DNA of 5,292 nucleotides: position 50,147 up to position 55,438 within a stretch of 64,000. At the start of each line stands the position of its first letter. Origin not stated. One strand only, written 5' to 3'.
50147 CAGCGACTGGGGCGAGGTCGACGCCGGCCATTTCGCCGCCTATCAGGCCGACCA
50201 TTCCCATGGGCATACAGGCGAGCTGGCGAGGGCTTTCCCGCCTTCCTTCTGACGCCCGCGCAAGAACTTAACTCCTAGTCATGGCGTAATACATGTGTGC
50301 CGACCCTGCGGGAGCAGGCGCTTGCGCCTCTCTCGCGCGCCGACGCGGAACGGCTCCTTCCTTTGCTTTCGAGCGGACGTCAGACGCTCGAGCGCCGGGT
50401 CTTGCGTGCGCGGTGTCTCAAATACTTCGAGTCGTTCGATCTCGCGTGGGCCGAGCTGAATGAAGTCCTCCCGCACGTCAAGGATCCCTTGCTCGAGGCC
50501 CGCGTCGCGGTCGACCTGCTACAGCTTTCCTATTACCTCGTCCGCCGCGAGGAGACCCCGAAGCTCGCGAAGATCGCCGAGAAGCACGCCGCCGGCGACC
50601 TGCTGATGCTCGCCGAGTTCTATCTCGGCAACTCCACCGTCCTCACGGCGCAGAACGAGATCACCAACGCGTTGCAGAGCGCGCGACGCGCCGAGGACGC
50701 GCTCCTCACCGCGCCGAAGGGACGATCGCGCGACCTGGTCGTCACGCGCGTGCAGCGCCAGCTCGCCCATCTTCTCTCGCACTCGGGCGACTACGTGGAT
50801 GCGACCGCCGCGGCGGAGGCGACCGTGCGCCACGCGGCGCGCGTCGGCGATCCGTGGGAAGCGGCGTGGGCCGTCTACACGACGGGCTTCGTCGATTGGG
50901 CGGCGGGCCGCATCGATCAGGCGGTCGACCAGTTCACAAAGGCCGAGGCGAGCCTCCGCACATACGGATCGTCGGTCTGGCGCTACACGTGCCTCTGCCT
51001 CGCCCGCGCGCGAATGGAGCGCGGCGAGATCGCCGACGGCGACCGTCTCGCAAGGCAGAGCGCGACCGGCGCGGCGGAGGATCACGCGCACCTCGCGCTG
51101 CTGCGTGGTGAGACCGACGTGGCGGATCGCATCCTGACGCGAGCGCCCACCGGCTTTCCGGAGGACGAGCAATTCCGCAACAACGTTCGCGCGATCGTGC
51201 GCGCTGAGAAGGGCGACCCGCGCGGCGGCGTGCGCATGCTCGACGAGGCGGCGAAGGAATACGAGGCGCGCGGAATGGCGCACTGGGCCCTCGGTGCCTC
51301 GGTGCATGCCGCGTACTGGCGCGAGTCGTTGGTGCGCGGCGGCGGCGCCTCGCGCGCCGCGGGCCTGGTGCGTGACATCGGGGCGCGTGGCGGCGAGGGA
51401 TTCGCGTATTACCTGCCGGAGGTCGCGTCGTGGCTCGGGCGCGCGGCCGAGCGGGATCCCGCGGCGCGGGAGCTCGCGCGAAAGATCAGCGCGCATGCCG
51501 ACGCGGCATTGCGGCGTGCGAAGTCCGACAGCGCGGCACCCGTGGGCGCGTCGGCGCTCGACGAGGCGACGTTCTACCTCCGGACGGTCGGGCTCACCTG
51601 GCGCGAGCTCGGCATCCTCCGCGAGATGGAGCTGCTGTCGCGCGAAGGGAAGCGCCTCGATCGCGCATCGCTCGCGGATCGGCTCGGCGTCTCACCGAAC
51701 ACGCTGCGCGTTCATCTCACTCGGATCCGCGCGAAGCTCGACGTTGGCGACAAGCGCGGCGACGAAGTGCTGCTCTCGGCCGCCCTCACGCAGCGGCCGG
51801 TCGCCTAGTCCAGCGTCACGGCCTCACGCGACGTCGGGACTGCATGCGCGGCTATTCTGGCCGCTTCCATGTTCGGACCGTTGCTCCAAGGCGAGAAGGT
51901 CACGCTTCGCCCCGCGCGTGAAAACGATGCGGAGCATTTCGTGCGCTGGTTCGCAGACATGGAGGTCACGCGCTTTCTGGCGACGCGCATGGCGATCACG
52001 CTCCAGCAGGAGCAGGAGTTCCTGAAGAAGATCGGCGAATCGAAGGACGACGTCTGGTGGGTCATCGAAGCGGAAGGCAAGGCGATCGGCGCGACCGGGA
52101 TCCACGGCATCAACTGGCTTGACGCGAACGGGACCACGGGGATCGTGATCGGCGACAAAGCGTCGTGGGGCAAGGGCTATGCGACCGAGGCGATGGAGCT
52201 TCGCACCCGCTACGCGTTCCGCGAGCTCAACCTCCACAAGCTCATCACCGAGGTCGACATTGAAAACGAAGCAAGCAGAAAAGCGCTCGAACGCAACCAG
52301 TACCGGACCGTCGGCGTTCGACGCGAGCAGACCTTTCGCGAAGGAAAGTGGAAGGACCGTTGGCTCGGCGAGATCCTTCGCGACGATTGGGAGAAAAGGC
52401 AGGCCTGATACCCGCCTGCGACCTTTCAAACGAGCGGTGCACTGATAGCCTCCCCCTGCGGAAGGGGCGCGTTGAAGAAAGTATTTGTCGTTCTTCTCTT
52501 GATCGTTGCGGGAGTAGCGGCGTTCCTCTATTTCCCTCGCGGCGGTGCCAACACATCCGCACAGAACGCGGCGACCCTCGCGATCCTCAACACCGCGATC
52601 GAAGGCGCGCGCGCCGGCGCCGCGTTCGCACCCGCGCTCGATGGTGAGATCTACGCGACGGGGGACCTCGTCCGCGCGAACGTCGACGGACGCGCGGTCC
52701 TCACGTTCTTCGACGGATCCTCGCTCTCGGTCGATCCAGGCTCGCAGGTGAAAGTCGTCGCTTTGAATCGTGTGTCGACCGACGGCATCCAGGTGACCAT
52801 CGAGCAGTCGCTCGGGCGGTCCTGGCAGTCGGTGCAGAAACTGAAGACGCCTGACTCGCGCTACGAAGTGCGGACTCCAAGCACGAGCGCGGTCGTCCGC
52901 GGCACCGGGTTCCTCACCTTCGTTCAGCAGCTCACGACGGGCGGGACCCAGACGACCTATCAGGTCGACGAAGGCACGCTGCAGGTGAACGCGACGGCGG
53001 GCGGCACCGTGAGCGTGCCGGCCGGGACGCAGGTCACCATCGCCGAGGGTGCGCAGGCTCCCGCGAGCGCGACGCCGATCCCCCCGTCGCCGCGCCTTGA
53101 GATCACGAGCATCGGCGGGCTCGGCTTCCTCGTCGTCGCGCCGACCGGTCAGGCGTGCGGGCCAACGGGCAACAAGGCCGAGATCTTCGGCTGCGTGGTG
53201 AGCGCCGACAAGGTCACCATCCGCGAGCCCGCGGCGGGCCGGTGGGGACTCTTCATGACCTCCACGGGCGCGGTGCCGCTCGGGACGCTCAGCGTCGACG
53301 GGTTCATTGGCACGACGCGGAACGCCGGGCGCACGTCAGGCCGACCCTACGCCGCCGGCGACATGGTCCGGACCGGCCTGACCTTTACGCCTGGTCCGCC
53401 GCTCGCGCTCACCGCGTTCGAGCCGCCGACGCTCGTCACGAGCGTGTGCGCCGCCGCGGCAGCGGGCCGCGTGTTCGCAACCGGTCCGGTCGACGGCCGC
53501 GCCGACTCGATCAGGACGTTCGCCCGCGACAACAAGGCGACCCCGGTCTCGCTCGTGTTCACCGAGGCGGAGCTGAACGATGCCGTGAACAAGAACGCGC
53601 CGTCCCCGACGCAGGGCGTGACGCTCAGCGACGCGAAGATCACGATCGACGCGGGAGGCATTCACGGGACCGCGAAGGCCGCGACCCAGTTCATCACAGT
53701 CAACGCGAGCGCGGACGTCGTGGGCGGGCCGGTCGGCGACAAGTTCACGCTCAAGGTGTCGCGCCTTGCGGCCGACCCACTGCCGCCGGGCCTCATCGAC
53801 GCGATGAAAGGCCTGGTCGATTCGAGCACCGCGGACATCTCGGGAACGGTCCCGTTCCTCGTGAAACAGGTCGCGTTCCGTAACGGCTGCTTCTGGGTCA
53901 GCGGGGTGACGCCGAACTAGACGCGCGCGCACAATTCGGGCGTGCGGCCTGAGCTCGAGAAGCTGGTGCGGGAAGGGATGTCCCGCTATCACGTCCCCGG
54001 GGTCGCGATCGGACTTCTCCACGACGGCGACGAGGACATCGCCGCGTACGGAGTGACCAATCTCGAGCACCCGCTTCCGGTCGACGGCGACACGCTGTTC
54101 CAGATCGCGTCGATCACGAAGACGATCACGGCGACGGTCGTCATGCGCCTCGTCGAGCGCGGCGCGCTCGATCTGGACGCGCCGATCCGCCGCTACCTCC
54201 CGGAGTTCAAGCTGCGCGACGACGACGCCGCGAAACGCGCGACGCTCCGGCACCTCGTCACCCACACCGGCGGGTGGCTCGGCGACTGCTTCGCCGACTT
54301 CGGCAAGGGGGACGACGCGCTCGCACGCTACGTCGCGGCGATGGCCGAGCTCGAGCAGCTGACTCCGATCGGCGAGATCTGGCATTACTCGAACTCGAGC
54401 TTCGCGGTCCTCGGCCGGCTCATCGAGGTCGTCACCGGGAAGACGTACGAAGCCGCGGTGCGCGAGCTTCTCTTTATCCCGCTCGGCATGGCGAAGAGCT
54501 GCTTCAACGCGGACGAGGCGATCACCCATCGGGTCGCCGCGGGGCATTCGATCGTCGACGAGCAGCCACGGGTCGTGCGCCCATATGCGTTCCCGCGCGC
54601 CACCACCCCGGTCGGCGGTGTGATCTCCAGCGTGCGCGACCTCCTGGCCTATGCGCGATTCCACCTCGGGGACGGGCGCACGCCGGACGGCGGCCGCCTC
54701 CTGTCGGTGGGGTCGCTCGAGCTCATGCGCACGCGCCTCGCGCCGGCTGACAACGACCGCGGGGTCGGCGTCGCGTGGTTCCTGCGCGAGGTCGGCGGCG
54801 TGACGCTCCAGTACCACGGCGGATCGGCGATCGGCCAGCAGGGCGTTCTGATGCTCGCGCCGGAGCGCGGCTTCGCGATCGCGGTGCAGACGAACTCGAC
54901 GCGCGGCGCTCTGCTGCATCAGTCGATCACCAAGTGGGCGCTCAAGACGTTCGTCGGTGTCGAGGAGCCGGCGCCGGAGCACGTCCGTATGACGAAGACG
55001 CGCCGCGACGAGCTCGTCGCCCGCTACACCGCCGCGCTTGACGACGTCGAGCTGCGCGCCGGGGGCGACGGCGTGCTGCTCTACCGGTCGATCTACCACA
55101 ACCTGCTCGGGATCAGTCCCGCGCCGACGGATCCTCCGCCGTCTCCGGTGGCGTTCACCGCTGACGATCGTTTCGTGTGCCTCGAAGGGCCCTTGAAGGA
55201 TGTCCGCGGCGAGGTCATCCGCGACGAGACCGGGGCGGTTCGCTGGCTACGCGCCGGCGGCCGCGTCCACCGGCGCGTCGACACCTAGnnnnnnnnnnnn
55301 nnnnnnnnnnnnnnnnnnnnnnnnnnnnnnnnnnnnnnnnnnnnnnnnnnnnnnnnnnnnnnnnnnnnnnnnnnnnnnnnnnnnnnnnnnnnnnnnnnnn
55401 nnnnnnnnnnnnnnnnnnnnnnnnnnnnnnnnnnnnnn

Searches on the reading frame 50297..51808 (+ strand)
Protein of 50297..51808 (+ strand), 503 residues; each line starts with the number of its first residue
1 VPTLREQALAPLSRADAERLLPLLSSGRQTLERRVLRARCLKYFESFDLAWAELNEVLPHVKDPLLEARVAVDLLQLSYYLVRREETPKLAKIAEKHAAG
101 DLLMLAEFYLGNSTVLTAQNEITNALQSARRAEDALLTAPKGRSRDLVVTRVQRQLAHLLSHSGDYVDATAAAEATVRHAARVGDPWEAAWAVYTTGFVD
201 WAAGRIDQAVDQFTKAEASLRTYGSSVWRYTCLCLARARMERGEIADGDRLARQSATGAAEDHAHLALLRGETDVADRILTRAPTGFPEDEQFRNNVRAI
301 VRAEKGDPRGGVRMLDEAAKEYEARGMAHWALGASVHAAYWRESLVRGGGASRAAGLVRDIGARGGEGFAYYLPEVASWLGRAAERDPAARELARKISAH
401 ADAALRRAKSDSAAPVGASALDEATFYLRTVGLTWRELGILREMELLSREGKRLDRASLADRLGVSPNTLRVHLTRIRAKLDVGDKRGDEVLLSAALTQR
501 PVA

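Call 33: search_protein_families(library=pfam, proteins=[window:50297-51808:+])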
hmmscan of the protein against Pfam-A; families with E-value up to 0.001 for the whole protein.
window:50297-51808:+ (503 aa): 2 families
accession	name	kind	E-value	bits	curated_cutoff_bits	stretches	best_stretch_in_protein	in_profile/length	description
PF13424.12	TPR_12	-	2.3e-05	25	30.1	1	152-220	5-75/77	Tetratricopeptide repeat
PF00196.25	GerE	-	0.00023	21.2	23.5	1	440-486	10-50/57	Bacterial regulatory proteins, luxR family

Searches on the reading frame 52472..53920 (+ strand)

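Call 14: search_protein_families(library=pfam, proteins=[window:52472-53920:+], max_evalue=0.01)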
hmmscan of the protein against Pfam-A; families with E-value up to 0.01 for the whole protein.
window:52472-53920:+ (482 aa): 1 family
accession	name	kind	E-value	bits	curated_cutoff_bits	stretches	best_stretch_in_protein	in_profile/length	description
PF04773.18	FecR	-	2.1e-08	34.9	24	1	66-169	2-95/97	FecR protein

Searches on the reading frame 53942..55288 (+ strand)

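Call 33: search_protein_families(library=pfam, proteins=[window:53942-55288:+])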
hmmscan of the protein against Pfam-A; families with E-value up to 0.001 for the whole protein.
window:53942-55288:+ (448 aa): 1 family
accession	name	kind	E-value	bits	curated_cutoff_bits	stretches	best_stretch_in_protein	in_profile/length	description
PF00144.29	Beta-lactamase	-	2.7e-68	231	27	1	5-322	1-313/329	Beta-lactamase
